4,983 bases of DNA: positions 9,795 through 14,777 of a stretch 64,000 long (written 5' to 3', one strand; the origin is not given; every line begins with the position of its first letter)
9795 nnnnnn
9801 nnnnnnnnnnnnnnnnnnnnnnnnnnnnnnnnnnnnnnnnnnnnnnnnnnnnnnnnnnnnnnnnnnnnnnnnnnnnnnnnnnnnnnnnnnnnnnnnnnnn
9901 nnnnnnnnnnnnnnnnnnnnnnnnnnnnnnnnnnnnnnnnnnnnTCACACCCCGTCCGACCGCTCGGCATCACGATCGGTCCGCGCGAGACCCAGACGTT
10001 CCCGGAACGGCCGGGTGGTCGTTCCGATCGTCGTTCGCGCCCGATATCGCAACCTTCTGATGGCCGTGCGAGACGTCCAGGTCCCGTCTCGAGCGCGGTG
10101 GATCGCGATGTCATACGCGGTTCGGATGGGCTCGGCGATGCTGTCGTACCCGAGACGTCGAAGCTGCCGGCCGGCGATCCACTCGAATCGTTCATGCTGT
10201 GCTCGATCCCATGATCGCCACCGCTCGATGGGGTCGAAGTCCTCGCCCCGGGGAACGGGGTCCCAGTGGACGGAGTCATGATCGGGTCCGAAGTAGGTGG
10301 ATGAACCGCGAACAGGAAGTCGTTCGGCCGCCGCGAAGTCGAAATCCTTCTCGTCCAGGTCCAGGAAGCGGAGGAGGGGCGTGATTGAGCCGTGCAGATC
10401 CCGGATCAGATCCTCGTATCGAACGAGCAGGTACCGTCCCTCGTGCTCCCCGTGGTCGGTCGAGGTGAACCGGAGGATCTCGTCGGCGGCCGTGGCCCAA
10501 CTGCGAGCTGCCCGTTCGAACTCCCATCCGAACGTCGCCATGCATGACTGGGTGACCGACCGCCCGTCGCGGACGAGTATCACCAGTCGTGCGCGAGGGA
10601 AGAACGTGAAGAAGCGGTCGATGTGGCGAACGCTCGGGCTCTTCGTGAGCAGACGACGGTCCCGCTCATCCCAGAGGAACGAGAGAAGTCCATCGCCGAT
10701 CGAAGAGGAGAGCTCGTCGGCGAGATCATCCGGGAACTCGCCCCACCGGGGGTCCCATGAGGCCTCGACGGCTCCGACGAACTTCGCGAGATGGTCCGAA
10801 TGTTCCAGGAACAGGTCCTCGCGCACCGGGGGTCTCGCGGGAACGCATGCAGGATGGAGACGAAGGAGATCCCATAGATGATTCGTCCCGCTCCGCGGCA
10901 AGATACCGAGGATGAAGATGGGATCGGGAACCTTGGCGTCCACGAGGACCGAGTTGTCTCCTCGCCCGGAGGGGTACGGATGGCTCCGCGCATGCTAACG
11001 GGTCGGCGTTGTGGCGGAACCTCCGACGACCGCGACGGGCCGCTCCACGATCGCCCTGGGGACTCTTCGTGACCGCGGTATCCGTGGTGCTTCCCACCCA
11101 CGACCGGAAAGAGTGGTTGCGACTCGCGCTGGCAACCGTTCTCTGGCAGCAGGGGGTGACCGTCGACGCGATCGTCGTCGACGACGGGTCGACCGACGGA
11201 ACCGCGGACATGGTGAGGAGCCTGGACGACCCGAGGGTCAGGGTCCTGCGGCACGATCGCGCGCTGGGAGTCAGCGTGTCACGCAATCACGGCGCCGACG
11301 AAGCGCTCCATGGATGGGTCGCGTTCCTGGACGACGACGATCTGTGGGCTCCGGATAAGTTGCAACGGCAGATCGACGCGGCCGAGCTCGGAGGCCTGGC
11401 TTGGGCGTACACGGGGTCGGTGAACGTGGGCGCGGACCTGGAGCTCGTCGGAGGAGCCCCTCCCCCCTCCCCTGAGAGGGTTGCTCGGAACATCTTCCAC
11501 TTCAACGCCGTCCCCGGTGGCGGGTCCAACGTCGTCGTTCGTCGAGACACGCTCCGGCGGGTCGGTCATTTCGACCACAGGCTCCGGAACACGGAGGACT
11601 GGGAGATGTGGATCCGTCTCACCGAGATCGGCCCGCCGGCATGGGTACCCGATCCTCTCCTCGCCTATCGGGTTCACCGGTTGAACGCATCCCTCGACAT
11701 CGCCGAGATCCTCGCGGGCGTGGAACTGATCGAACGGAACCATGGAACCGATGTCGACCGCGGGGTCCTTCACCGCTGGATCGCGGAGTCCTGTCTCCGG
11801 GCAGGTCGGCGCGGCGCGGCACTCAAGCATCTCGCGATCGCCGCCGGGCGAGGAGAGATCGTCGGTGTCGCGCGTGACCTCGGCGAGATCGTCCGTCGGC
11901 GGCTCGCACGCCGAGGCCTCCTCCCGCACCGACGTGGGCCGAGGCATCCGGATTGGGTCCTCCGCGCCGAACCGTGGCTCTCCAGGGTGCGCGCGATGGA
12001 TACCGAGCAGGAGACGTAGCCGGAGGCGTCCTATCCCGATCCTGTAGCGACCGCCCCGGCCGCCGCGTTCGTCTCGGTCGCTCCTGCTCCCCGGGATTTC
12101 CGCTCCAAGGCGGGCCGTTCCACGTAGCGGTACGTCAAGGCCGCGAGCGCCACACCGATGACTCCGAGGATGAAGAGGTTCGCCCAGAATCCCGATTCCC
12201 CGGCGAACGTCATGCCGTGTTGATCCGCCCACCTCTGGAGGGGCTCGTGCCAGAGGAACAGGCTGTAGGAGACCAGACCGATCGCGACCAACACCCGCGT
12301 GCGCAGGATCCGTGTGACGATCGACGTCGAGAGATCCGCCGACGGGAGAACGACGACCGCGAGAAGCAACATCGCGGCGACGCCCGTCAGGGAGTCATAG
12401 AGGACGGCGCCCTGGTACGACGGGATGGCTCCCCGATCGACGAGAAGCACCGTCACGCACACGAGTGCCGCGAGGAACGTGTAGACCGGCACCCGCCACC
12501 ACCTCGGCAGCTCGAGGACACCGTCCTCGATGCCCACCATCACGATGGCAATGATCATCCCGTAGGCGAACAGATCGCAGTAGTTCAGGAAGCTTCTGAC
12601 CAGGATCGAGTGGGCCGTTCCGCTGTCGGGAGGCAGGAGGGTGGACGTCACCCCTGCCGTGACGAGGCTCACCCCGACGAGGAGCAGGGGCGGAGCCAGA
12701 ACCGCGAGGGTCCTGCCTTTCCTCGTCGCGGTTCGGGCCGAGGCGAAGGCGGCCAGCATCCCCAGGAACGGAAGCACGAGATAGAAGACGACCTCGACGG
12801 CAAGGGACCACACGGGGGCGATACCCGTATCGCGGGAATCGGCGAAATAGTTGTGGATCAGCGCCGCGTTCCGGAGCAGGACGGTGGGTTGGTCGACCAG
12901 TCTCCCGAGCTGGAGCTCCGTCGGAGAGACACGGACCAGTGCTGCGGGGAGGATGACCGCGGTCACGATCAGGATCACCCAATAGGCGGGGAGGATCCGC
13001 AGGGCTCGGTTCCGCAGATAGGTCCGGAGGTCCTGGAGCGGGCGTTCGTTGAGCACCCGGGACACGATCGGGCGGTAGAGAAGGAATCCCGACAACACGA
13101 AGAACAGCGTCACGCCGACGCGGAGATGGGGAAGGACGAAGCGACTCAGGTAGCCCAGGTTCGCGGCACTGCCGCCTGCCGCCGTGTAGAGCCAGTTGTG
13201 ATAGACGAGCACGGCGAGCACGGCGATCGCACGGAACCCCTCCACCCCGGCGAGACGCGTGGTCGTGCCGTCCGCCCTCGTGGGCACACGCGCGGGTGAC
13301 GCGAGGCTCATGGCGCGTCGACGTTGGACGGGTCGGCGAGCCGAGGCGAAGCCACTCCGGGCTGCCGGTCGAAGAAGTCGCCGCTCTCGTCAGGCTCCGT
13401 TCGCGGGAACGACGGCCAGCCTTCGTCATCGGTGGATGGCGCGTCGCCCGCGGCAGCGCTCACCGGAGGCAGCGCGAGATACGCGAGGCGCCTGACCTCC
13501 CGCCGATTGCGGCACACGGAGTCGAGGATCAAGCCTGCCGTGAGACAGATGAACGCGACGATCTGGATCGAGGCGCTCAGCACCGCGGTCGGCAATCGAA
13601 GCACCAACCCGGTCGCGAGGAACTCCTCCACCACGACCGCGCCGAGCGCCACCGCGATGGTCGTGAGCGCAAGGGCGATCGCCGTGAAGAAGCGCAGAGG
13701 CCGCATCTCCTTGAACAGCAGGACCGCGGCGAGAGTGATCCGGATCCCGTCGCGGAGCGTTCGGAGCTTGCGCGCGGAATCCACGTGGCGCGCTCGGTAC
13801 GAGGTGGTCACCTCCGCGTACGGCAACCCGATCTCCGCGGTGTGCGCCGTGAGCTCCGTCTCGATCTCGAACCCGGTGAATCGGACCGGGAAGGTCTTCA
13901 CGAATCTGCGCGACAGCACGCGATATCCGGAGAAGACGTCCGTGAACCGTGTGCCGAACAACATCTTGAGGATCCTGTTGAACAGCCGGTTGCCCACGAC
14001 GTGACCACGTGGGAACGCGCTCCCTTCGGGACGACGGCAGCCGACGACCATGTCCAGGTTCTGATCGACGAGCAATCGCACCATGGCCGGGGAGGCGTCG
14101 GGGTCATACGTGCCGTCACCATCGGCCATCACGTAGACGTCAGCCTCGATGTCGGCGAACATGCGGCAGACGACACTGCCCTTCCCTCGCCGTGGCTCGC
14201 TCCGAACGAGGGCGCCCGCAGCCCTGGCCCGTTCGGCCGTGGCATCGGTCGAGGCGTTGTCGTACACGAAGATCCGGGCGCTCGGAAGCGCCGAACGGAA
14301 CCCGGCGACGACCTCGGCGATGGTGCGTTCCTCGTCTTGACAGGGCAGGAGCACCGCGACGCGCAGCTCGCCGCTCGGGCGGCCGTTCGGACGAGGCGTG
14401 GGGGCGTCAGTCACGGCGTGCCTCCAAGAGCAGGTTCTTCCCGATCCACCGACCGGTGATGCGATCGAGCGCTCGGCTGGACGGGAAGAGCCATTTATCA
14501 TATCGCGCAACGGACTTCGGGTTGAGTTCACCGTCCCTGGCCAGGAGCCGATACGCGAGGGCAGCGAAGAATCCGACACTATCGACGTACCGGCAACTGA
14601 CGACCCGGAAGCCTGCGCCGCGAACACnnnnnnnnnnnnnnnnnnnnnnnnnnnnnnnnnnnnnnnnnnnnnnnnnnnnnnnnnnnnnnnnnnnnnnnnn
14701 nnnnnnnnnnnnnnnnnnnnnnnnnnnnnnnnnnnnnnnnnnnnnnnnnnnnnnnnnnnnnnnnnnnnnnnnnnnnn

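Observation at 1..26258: About 26 kb envelope-glycan locus built on lipid-linked monosaccharide donors plus multiple GT-C-like membrane proteins, with sulfation, methylation and acylation functions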

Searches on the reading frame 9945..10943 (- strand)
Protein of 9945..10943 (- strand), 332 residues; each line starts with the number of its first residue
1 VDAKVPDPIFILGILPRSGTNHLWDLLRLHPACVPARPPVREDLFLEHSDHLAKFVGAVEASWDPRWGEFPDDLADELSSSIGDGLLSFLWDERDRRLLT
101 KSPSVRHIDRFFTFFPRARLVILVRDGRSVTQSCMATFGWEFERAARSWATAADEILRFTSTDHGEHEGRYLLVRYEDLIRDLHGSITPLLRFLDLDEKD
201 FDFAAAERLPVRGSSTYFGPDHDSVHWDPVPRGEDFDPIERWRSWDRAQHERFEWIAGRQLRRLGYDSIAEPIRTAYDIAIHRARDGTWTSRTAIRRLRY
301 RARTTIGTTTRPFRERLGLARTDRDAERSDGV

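Call 5: search_protein_families(library=pfam, proteins=[window:9945-10943:-], max_evalue=0.01)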
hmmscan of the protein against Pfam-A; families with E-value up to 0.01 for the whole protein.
window:9945-10943:- (332 aa): 2 families
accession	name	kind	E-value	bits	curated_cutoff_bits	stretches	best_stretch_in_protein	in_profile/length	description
PF13469.12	Sulfotransfer_3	-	7.2e-23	82.4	27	1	8-198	1-214/216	Sulfotransferase family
PF00685.33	Sulfotransfer_1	-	1.8e-08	34.6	22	1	7-197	2-182/255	Sulfotransferase domain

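Call 71: search_protein_families(library=ncbifam, proteins=[window:9945-10943:-], max_evalue=0.001)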
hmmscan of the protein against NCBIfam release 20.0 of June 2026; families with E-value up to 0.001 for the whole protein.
window:9945-10943:- (332 aa): 0 families

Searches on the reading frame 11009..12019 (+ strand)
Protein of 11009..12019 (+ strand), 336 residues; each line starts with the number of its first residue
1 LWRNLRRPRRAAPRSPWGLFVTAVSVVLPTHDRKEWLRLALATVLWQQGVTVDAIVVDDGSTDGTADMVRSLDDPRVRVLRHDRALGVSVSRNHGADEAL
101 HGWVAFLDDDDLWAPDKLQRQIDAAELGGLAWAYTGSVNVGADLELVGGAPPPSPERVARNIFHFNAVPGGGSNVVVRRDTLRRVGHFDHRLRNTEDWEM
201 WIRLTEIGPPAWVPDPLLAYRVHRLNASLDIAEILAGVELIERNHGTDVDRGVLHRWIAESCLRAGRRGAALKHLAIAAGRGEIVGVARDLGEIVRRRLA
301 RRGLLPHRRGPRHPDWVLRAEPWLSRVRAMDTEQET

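Call 6: search_protein_families(library=pfam, proteins=[window:11009-12019:+], max_evalue=0.01)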
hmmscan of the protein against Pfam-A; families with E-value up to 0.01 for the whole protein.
window:11009-12019:+ (336 aa): 5 families
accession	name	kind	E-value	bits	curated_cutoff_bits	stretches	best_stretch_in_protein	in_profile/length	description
PF00535.33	Glycos_transf_2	-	3e-27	96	23.3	1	25-142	1-120/168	Glycosyl transferase family 2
PF10111.15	Glyco_tranf_2_2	-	1.1e-18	68.2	27.3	2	31-123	9-104/276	Glycosyltransferase like family 2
PF13641.12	Glyco_tranf_2_3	-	1.2e-11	45.5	27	1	24-124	3-110/230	Glycosyltransferase like family 2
PF13704.12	Glyco_tranf_2_4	-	6e-05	23.9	27.5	1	46-123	13-95/98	Glycosyl transferase family 2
PF13632.12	Glyco_trans_2_3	-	0.00028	21.2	27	1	167-205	69-107/198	Glycosyl transferase family group 2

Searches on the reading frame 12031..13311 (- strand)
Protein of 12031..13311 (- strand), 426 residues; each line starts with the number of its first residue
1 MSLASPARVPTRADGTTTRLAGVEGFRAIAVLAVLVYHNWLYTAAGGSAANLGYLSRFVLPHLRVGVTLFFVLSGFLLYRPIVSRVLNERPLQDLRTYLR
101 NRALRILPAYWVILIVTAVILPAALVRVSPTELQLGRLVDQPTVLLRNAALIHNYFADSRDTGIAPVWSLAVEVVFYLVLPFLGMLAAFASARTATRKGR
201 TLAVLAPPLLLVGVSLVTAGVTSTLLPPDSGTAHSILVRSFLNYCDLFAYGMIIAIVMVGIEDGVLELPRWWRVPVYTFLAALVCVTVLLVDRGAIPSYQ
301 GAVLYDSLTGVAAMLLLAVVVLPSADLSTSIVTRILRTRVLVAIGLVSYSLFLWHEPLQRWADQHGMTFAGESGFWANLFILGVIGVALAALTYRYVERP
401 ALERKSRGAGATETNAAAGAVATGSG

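Call 6: search_protein_families(library=pfam, proteins=[window:12031-13311:-], max_evalue=0.01)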
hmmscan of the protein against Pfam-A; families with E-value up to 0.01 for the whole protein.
window:12031-13311:- (426 aa): 1 family
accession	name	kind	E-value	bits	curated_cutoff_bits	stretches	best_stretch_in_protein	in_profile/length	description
PF01757.29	Acyl_transf_3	-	1.8e-26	93.4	31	1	21-395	2-326/326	Acyltransferase domain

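Call 11: search_protein_families(library=ncbifam, proteins=[window:12031-13311:-], max_evalue=0.01)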
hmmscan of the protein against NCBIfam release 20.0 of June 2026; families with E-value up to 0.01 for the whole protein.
window:12031-13311:- (426 aa): 1 family
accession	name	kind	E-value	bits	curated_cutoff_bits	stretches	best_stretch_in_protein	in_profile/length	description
NF058601.1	ActlTfSucTMsmeg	equivalog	2.6e-10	39.4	1275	1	63-410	56-389/723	acetyltransferase SucT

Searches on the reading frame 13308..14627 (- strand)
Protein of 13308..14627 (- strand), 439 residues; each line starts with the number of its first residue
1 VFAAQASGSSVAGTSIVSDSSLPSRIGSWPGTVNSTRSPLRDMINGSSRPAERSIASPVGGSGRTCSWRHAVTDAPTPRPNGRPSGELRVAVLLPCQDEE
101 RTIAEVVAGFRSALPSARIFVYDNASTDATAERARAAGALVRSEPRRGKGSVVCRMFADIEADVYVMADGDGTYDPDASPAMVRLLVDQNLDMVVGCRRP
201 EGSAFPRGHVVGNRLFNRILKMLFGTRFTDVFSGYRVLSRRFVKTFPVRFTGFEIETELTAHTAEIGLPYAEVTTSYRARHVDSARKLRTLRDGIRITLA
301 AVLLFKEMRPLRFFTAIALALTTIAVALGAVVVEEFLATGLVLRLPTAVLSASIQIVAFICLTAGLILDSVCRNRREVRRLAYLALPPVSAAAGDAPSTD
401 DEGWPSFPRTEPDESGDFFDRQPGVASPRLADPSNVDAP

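Call 6: search_protein_families(library=pfam, proteins=[window:13308-14627:-], max_evalue=0.01)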
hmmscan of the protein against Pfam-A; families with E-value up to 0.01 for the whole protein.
window:13308-14627:- (439 aa): 2 families
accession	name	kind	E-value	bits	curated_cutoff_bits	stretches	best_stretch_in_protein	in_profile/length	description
PF00535.33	Glycos_transf_2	-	4.9e-12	46.5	23.3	1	92-243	2-164/168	Glycosyl transferase family 2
PF13641.12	Glyco_tranf_2_3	-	8e-05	23.2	27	1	90-198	3-123/230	Glycosyltransferase like family 2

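Call 11: search_protein_families(library=ncbifam, proteins=[window:13308-14627:-], max_evalue=0.01)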
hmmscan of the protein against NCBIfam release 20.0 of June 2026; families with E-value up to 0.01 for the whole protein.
window:13308-14627:- (439 aa): 9 families
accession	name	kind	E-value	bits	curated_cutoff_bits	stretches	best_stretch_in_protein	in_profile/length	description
TIGR04182.1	glyco_TIGR04182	equivalog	5.1e-58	196.8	325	1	90-380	2-291/293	S-layer glycoprotein N-glycosyltransferase AglJ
NF041391.1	DPhHxTase_Halo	equivalog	2.8e-17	62.4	375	1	98-301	5-205/213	dolichyl-phosphate hexose transferase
NF010496.0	PRK13915.1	equivalog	4.6e-13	48.9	262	1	87-197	30-154/307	glucosyl-3-phosphoglycerate synthase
NF058614.1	PPMAGASynPpgS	equivalog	8.6e-13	48.2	370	1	91-269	3-188/226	polyprenyl-phospho-N-acetylgalactosaminyl synthase PpgS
NF041865.1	EpsU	equivalog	8.3e-08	31.6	700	1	77-171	30-132/394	exopolysaccharide biosynthesis GT2 family glycosyltransferase EpsU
NF053846.1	glyco_with_XrtP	equivalog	2.7e-07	29.6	520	1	79-134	33-87/440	XrtP-associated glycosyltransferase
NF047588.1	GlcsyltransPgfSStrep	equivalog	6.6e-06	25.6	500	1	147-368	71-277/308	glycosyltransferase PgfS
TIGR03937.1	PgaC_IcaA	equivalog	0.0016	17.5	422.3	1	89-190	46-155/407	poly-beta-1,6-N-acetyl-D-glucosamine synthase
TIGR04283.1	glyco_like_mftF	equivalog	0.0024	17.5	182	1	91-150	2-61/221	TIGR04283 family arsenosugar biosynthesis glycosyltransferase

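Call 13: search_solved_structures(query=window:13308-14414:-, max_evalue=0.01)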
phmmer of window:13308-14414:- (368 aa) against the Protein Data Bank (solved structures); distinct sequences matched with E-value up to 0.01: 7.
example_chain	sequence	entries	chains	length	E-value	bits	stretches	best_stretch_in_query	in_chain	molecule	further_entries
7pdo_A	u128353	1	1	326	2.5e-08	36.8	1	18-152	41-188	Glucosyl-3-phosphoglycerate synthase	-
7p5l_A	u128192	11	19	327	2.5e-08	36.8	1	18-152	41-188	Glucosyl-3-phosphoglycerate synthase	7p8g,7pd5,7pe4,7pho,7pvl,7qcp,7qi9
5mlz_A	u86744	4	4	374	1.2e-07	34.5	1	17-191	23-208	Dolichol monophosphate mannose synthase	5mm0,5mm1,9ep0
3ckj_A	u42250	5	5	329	9.6e-05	25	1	18-112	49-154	Putative uncharacterized protein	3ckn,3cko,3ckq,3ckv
4y6n_A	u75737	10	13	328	0.00069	22.2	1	18-123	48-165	Glucosyl-3-phosphoglycerate synthase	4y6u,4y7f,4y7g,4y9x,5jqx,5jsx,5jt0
3e25_A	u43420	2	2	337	0.00073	22.1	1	18-123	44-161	Putative uncharacterized protein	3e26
4ddz_A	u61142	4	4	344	0.00077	22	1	18-123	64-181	GLUCOSYL-3-PHOSPHOGLYCERATE SYNTHASE (GpgS) | Glucosyl-3-phosphoglycerate synthase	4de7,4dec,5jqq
